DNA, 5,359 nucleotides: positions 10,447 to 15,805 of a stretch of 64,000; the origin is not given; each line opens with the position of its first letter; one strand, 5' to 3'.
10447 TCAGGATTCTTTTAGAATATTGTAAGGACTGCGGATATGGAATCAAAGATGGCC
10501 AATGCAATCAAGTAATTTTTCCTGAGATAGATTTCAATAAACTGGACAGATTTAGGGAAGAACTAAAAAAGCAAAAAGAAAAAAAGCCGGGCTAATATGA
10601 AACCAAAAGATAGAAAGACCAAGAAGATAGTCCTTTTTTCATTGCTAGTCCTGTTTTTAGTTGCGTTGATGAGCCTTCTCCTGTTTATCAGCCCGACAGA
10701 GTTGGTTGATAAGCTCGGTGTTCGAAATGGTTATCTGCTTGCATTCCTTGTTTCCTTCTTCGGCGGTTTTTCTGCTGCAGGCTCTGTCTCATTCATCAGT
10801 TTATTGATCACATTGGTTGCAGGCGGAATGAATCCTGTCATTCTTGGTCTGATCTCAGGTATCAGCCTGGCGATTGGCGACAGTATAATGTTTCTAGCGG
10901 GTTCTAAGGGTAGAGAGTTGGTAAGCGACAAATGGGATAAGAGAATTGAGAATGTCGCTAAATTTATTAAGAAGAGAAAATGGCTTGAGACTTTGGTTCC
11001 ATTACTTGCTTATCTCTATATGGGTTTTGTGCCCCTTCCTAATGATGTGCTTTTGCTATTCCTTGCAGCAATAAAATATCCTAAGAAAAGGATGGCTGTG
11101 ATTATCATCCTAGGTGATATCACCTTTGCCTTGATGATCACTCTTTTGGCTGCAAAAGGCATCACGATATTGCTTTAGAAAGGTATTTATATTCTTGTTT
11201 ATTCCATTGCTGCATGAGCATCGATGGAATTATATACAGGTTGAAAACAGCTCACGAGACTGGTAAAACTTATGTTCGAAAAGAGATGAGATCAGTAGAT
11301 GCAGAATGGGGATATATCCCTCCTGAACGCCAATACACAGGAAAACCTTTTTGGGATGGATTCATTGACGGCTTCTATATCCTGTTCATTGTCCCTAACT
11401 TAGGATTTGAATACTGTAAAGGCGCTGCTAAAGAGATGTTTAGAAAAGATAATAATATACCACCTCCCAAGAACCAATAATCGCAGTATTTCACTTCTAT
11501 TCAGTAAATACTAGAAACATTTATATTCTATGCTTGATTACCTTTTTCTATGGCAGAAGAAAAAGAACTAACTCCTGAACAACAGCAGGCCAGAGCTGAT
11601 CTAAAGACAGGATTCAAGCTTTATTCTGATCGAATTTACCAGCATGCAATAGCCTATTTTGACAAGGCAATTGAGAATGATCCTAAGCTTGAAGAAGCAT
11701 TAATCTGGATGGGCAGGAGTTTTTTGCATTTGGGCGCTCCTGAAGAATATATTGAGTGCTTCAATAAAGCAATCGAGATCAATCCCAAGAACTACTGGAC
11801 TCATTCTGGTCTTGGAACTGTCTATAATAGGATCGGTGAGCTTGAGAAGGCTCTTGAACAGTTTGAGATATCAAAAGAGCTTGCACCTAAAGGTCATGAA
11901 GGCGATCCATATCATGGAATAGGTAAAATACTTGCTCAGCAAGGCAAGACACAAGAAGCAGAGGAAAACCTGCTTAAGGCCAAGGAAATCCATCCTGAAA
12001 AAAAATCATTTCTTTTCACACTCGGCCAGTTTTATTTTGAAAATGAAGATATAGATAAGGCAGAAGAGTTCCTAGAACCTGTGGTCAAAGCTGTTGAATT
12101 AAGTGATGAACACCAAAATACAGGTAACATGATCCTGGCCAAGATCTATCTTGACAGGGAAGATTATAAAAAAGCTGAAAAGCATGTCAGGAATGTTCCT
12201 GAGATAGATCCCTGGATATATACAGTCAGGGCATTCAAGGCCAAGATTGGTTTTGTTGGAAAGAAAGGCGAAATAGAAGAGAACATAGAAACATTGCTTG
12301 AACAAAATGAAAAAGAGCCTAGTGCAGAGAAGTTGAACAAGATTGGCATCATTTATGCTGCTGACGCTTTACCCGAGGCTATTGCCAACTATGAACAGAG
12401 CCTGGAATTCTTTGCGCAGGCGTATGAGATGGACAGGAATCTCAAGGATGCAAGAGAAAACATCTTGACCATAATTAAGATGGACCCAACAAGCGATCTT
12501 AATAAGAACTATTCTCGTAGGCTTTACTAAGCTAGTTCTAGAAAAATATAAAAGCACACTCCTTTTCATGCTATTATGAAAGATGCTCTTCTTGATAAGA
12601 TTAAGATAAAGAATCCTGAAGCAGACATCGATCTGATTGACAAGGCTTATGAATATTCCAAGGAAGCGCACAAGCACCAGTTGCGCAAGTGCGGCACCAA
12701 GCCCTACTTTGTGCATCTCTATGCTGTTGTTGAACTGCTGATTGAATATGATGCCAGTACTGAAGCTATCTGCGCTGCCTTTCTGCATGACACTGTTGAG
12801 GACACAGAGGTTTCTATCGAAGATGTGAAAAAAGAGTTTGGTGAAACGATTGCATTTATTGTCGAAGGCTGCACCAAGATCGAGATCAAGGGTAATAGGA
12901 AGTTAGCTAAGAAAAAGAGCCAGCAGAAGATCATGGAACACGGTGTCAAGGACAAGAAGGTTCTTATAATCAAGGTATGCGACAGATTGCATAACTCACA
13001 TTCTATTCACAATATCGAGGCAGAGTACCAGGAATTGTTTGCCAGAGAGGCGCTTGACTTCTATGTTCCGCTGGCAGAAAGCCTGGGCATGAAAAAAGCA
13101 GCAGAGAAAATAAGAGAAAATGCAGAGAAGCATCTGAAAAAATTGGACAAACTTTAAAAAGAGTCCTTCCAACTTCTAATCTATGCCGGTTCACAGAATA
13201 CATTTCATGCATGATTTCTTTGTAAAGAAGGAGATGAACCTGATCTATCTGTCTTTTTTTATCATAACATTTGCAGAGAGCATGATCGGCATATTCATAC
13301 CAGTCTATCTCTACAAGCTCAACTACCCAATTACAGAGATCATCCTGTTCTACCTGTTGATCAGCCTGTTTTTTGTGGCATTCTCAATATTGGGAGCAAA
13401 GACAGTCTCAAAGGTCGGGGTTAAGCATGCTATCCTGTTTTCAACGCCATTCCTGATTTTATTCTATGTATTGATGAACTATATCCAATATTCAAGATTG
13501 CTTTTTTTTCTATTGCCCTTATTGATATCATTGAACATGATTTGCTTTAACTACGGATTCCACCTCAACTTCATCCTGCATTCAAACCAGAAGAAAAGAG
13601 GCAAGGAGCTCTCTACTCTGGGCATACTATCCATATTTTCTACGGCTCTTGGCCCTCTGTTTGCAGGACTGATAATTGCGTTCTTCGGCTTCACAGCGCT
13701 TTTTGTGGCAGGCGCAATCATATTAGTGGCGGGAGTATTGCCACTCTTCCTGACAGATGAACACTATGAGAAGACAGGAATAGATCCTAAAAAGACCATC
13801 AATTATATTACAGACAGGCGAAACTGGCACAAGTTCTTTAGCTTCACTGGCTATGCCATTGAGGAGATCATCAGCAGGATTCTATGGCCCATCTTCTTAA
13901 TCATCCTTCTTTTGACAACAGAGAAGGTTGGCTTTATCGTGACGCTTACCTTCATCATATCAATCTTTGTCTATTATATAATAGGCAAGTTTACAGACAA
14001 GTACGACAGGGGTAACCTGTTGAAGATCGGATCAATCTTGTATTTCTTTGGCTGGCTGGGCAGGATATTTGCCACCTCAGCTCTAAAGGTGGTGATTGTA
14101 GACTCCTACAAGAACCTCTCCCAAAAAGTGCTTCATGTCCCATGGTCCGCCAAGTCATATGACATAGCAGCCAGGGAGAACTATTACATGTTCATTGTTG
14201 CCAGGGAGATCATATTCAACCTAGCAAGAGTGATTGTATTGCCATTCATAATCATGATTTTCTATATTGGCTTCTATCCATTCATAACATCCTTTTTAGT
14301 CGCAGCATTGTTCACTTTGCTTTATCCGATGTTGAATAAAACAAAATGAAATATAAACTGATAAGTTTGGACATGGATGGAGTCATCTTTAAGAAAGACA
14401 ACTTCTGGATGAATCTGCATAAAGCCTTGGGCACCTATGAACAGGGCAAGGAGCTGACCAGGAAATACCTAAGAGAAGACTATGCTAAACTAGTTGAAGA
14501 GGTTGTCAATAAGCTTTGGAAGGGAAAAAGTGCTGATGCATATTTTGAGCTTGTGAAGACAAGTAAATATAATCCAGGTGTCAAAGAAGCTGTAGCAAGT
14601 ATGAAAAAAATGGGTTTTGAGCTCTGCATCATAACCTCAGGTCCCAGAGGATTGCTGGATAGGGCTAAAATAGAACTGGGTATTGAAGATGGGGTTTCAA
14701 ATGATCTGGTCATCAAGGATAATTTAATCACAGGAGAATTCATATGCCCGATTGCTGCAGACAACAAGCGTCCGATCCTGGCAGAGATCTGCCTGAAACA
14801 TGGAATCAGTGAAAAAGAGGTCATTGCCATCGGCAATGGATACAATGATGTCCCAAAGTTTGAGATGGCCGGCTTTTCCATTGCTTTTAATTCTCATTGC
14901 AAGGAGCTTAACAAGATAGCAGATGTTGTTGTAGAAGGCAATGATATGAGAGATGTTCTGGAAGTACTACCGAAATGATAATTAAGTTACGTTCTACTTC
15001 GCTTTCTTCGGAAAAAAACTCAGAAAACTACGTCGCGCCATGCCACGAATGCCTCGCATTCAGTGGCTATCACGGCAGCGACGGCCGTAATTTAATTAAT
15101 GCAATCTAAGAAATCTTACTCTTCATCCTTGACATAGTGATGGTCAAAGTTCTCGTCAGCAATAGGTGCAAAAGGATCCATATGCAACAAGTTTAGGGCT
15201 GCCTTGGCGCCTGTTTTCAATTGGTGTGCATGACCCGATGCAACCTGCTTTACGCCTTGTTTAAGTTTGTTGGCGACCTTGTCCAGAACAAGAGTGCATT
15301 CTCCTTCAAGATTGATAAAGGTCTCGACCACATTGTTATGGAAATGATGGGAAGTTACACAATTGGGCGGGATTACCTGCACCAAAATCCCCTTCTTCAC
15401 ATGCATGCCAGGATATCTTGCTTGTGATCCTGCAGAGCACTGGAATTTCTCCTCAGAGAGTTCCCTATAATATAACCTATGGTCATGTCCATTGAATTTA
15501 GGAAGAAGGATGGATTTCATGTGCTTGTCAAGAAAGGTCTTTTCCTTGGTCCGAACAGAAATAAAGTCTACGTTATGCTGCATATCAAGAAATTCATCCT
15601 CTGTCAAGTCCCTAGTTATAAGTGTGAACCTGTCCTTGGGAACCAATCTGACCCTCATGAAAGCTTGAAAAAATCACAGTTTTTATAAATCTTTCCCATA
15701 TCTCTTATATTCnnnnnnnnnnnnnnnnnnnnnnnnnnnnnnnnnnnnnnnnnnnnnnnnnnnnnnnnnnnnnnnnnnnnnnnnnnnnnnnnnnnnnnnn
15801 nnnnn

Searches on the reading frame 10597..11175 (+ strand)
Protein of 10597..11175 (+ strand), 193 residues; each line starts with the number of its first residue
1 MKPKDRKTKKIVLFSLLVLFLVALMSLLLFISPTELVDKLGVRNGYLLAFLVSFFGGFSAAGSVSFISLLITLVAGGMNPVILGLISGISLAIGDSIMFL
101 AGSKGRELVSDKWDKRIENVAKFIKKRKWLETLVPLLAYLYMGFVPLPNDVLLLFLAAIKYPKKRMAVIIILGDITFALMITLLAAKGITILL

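Call 13: search_protein_families(library=pfam, proteins=[window:10597-11175:+], max_evalue=0.001)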
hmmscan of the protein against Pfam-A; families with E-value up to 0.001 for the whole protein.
window:10597-11175:+ (193 aa): 1 family
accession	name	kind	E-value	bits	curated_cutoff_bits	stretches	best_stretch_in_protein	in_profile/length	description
PF09335.16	VTT_dom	-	2.1e-07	31.9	33.9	1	69-184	4-120/123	VTT domain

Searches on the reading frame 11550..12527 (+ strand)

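Call 13: search_protein_families(library=pfam, proteins=[window:11550-12527:+], max_evalue=0.001)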
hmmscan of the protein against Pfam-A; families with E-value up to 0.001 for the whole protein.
window:11550-12527:+ (326 aa): 25 families
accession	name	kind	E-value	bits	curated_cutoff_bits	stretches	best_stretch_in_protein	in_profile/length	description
PF07719.23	TPR_2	-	8.2e-26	88.4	27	0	49-81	2-34/34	Tetratricopeptide repeat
PF00515.34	TPR_1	-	2.1e-25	87.9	27.8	1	49-81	2-34/34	Tetratricopeptide repeat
PF13181.12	TPR_8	-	5.5e-24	82.7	25.7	0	49-81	2-34/34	Tetratricopeptide repeat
PF14559.12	TPR_19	-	9.9e-20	71.1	25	1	128-181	1-54/68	Tetratricopeptide repeat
PF13424.12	TPR_12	-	1.5e-19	70.4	30.1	2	84-147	5-74/77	Tetratricopeptide repeat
PF13431.12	TPR_17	-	1.5e-18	65.9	24.4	1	70-103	1-34/34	Tetratricopeptide repeat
PF13428.12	TPR_14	-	7.8e-18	63.6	23.5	0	49-89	2-42/44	Tetratricopeptide repeat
PF13414.12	TPR_11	-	2.9e-15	56.1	26.8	1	61-96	7-42/42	TPR repeat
PF13432.12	TPR_16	-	2.5e-13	50.7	32.7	0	124-176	3-55/65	Tetratricopeptide repeat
PF12895.13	ANAPC3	-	5.8e-10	39.8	27.2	0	132-215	3-81/82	Anaphase-promoting complex, cyclosome, subunit 3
PF13174.12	TPR_6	-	1.5e-09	38.3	26.3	0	49-80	1-32/33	Tetratricopeptide repeat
PF25064.1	ARM_TT21_5th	-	7.6e-09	36.3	27.8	1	192-301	3-108/117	TT21 fifth ARM repeats domain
PF13374.12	TPR_10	-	9.3e-08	32.3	27.5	0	121-148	5-32/42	Tetratricopeptide repeat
PF13176.12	TPR_7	-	3.6e-07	30.2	27.9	0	196-211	5-20/36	Tetratricopeptide repeat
PF23914.1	TPR_CcmH_CycH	-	4.9e-07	30.1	42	0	122-212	54-143/158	Cytochrome c-type biogenesis protein H TPR domain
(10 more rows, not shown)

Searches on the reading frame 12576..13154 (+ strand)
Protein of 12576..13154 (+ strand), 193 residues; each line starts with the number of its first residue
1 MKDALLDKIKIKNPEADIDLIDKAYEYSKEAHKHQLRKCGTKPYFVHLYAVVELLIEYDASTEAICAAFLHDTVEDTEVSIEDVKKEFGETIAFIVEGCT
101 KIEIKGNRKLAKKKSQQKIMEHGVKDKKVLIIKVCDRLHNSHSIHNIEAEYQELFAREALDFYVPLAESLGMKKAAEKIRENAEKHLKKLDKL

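Call 13: search_protein_families(library=pfam, proteins=[window:12576-13154:+], max_evalue=0.001)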
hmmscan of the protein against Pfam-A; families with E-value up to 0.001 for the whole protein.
window:12576-13154:+ (193 aa): 2 families
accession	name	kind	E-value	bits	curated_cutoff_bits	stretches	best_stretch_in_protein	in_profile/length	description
PF13328.12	HD_4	-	1.2e-28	100.3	27.2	1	24-172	1-155/156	HD domain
PF01966.28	HD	-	9.8e-07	29.5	22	1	44-140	1-115/116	HD domain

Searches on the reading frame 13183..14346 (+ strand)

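Call 13: search_protein_families(library=pfam, proteins=[window:13183-14346:+], max_evalue=0.001)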
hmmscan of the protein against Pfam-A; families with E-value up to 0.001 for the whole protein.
window:13183-14346:+ (388 aa): 1 family
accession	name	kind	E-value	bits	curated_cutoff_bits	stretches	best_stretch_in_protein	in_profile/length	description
PF07690.21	MFS_1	-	2.4e-18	66.6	33.4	1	22-300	2-291/347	Major Facilitator Superfamily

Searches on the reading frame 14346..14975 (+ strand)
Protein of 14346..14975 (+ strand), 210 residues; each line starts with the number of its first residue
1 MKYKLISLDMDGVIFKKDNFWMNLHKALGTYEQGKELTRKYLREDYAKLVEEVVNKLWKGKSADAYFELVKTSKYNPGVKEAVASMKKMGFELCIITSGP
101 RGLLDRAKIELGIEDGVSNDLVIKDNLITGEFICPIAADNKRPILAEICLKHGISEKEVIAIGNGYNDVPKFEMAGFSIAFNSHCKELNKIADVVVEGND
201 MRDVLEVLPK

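Call 13: search_protein_families(library=pfam, proteins=[window:14346-14975:+], max_evalue=0.001)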
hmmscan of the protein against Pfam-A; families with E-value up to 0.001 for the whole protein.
window:14346-14975:+ (210 aa): 5 families
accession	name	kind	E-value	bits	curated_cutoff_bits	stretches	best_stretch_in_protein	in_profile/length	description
PF00702.32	Hydrolase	-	1.4e-13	52.1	26.4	1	3-176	1-191/191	haloacid dehalogenase-like hydrolase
PF12710.13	HAD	-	5.9e-13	50.1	27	1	8-170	3-186/189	haloacid dehalogenase-like hydrolase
PF08282.18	Hydrolase_3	-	7.5e-10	39.4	20.9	1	140-206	187-253/255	haloacid dehalogenase-like hydrolase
PF13419.12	HAD_2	-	2.3e-07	31.5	23.8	1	9-116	4-121/178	Haloacid dehalogenase-like hydrolase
PF06888.18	Put_Phosphatase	-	6.4e-06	26.2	27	1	5-97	2-96/234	Putative Phosphatase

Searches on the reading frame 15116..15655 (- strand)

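Call 13: search_protein_families(library=pfam, proteins=[window:15116-15655:-], max_evalue=0.001)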
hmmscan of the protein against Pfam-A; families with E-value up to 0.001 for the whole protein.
window:15116-15655:- (179 aa): 1 family
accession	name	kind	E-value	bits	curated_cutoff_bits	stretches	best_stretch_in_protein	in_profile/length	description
PF07883.17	Cupin_2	-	0.00048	20.2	27.2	1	92-134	2-43/70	Cupin domain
